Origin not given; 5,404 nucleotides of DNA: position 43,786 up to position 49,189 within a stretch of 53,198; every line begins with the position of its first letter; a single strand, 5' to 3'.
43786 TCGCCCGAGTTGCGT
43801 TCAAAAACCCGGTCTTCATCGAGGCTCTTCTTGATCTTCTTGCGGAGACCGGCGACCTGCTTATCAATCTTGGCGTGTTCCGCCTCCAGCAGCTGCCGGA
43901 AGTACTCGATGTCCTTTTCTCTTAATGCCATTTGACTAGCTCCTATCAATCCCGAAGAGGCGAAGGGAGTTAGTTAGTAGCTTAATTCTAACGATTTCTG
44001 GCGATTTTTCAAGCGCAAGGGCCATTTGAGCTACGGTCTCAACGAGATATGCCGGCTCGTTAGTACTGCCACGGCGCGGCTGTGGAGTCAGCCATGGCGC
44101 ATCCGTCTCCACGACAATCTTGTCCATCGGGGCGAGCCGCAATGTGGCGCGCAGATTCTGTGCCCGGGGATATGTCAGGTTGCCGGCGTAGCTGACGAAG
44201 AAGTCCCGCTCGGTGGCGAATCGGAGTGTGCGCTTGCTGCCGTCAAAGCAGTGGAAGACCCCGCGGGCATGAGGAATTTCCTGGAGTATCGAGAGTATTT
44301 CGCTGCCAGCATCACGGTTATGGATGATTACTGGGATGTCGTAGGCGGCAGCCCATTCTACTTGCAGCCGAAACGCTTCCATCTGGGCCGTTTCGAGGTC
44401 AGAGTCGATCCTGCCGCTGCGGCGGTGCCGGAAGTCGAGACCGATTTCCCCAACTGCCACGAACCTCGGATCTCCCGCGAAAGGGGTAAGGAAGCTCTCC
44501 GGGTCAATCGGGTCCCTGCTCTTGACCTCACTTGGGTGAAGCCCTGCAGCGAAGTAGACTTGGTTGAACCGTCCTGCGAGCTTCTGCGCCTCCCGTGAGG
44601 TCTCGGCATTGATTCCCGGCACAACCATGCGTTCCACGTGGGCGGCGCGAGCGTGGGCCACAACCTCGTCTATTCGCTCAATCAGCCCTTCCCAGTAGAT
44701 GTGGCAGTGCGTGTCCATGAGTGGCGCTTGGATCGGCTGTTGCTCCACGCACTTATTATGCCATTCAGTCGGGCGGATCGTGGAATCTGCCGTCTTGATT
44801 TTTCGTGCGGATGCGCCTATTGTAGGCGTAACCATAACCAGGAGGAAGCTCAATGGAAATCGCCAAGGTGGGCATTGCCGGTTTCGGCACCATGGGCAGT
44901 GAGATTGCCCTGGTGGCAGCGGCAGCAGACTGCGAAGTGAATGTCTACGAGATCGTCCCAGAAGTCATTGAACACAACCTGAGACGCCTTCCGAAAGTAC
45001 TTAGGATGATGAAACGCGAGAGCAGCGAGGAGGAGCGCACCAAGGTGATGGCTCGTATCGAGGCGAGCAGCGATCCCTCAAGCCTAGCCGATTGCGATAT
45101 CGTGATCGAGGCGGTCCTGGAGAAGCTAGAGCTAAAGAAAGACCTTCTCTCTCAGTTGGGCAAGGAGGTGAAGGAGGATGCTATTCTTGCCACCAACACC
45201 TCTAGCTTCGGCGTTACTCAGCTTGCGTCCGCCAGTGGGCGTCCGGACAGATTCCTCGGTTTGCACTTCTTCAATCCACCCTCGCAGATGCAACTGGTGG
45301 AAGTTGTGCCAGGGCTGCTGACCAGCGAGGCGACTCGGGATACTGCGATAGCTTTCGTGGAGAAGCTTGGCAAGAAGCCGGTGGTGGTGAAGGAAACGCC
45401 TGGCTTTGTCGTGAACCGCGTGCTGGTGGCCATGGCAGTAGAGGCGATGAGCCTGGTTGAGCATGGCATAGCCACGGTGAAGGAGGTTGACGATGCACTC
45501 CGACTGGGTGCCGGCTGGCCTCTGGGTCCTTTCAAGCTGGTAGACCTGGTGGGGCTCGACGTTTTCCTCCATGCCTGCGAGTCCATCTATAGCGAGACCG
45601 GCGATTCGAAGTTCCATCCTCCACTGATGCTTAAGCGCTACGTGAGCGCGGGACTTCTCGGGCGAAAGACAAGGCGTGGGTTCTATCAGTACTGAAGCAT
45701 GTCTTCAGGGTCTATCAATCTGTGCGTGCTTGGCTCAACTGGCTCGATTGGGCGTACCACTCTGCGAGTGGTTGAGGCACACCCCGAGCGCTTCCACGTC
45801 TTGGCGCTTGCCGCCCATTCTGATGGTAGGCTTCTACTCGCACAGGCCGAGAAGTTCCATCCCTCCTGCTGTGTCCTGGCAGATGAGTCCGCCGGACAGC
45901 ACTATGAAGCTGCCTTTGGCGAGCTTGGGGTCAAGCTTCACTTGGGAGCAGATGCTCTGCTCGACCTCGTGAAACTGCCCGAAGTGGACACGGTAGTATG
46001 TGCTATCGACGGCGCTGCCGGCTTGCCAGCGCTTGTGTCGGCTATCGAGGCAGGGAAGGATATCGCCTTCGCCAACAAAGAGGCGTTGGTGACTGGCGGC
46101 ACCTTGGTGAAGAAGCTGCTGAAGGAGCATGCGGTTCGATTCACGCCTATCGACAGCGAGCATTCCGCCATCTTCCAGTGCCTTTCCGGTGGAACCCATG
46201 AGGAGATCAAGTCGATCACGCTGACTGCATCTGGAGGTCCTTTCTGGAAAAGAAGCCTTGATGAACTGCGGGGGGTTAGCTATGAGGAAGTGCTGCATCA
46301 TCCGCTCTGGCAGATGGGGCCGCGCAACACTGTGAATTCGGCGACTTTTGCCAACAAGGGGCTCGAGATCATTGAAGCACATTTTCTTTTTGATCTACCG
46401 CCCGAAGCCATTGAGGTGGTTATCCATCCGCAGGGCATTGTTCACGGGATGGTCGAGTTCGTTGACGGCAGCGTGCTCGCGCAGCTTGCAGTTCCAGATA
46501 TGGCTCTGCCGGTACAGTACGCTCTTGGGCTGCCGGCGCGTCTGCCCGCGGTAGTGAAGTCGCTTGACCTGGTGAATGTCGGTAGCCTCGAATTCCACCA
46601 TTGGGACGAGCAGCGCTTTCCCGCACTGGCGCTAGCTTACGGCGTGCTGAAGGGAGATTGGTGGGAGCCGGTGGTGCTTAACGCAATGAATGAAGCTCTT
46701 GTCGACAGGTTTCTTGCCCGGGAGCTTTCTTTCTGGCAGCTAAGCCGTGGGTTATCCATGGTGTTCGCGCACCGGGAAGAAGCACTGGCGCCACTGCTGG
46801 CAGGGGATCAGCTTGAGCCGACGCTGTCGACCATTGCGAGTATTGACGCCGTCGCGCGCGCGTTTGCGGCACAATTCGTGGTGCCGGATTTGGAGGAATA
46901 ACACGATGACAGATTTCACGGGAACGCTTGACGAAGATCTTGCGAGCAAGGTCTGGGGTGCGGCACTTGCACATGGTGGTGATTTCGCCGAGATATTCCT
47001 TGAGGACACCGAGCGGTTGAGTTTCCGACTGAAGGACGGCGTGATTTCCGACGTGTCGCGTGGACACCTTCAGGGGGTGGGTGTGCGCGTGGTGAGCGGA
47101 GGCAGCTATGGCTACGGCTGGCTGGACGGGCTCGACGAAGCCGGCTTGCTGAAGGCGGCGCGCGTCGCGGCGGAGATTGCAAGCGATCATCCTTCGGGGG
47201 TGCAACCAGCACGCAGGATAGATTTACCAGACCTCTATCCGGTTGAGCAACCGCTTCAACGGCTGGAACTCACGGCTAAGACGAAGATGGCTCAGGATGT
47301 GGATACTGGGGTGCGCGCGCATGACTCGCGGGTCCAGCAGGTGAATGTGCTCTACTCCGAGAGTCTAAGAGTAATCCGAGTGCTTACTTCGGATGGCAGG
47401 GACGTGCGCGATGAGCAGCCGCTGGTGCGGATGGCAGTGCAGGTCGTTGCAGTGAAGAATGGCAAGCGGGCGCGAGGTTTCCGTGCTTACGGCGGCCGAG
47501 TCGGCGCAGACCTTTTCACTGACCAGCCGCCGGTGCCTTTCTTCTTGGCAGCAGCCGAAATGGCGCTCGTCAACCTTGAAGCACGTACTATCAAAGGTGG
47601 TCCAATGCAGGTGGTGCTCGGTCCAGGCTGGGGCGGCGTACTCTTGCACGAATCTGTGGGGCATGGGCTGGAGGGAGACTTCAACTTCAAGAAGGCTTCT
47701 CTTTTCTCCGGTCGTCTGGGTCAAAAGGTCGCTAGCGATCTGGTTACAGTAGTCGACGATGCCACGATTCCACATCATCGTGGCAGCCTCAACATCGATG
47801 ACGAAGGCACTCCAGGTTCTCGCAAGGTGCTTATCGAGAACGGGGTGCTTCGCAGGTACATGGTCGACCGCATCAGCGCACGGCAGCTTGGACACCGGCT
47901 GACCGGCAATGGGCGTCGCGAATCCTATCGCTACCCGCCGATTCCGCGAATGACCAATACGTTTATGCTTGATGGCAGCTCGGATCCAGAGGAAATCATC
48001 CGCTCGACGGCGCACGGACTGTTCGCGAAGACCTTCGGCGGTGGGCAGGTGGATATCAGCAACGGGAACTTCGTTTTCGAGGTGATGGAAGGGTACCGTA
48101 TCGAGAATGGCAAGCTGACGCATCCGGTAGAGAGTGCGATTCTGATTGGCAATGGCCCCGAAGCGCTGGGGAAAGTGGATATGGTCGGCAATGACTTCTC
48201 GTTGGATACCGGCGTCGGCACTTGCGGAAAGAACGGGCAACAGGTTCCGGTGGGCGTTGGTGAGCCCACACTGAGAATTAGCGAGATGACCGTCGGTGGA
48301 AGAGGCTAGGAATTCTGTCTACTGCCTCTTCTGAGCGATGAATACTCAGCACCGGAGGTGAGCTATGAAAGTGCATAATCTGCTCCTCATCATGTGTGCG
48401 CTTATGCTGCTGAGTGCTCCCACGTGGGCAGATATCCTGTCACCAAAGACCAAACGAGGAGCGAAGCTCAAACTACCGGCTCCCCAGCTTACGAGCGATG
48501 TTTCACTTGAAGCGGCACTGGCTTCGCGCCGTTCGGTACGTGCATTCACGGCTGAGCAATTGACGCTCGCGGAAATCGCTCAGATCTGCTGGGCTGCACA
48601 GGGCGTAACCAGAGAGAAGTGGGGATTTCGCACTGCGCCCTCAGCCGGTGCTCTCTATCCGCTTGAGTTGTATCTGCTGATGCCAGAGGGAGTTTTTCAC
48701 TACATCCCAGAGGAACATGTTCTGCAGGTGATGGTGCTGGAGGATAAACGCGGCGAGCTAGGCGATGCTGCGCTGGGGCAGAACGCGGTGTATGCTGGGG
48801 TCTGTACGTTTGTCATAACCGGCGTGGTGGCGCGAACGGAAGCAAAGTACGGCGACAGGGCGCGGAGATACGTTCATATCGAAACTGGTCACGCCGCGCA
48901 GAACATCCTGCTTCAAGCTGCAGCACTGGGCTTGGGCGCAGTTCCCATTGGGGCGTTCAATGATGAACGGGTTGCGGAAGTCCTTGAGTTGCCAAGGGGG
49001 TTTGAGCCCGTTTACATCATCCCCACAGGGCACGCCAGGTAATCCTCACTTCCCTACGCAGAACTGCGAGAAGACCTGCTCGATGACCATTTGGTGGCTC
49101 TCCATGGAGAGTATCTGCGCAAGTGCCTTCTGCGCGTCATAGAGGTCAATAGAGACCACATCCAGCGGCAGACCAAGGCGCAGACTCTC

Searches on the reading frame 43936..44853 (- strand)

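Call 48: search_protein_families(library=pfam, proteins=[window:43936-44853:-], max_evalue=0.00001)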
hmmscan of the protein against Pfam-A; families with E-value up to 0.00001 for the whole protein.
window:43936-44853:- (305 aa): 1 family
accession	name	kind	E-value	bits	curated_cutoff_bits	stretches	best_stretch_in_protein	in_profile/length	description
PF01026.27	TatD_DNase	-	5.6e-65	219.7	27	1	46-301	1-253/253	TatD related DNase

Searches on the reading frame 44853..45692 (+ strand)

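Call 48: search_protein_families(library=pfam, proteins=[window:44853-45692:+], max_evalue=0.00001)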
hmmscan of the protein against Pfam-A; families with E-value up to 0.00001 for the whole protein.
window:44853-45692:+ (280 aa): 2 families
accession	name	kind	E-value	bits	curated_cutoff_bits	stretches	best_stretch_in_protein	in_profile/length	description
PF02737.24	3HCDH_N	-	3.7e-56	190.3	22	1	5-181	1-179/180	3-hydroxyacyl-CoA dehydrogenase, NAD binding domain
PF00725.27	3HCDH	-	2.4e-32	111.7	22.1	1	184-280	1-97/97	3-hydroxyacyl-CoA dehydrogenase, C-terminal domain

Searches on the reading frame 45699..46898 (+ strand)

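Call 48: search_protein_families(library=pfam, proteins=[window:45699-46898:+], max_evalue=0.00001)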
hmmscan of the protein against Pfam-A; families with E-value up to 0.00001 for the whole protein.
window:45699-46898:+ (400 aa): 3 families
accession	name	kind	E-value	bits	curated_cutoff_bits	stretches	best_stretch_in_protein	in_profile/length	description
PF02670.22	DXP_reductoisom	-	1.2e-37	129.9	21.7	1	8-134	1-129/129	1-deoxy-D-xylulose 5-phosphate reductoisomerase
PF08436.17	DXP_redisom_C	-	2.9e-34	117.5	26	1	149-231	2-84/84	1-deoxy-D-xylulose 5-phosphate reductoisomerase C-terminal domain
PF13288.12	DXPR_C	-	1.8e-25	89.9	27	1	263-388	1-114/115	DXP reductoisomerase C-terminal domain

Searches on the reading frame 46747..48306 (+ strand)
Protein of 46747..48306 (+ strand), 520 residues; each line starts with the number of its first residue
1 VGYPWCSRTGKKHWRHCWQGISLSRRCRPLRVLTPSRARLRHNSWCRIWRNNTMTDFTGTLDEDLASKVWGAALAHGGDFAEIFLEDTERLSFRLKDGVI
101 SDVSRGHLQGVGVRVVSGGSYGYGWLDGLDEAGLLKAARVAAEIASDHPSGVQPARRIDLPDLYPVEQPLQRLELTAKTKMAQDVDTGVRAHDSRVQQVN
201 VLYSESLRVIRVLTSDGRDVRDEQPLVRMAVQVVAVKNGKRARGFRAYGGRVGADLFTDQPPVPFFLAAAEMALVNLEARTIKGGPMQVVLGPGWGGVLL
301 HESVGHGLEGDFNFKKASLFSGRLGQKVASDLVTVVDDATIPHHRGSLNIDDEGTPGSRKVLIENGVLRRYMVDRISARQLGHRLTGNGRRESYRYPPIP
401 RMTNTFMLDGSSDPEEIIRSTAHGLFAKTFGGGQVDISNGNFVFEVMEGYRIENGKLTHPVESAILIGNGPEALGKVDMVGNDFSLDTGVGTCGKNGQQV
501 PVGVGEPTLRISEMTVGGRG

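Call 48: search_protein_families(library=pfam, proteins=[window:46747-48306:+], max_evalue=0.00001)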
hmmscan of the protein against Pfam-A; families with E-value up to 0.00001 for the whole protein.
window:46747-48306:+ (520 aa): 3 families
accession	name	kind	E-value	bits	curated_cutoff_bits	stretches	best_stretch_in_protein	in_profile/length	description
PF19289.4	PmbA_TldD_3rd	-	1.9e-67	227.1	22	1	285-518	2-220/220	PmbA/TldA metallopeptidase C-terminal domain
PF19290.4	PmbA_TldD_2nd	-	5.8e-16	59.3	20.9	1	170-277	3-109/109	PmbA/TldA metallopeptidase central domain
PF01523.21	PmbA_TldD_1st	-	1.7e-14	54.2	20.9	1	81-145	1-65/65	PmbA/TldA metallopeptidase domain 1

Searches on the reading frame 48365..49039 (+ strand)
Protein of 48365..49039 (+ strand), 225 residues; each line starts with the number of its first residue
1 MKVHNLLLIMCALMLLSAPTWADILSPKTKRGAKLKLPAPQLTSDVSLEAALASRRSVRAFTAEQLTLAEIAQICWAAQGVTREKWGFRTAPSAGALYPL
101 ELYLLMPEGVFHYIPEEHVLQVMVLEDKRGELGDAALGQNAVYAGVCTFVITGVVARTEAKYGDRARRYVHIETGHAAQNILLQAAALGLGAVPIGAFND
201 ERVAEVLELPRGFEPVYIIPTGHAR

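Call 48: search_protein_families(library=pfam, proteins=[window:48365-49039:+], max_evalue=0.00001)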
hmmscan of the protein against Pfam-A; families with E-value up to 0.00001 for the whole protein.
window:48365-49039:+ (225 aa): 1 family
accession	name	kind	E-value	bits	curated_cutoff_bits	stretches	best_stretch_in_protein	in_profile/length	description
PF00881.29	Nitroreductase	-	3.5e-32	112.3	23.5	1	53-223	2-167/167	Nitroreductase family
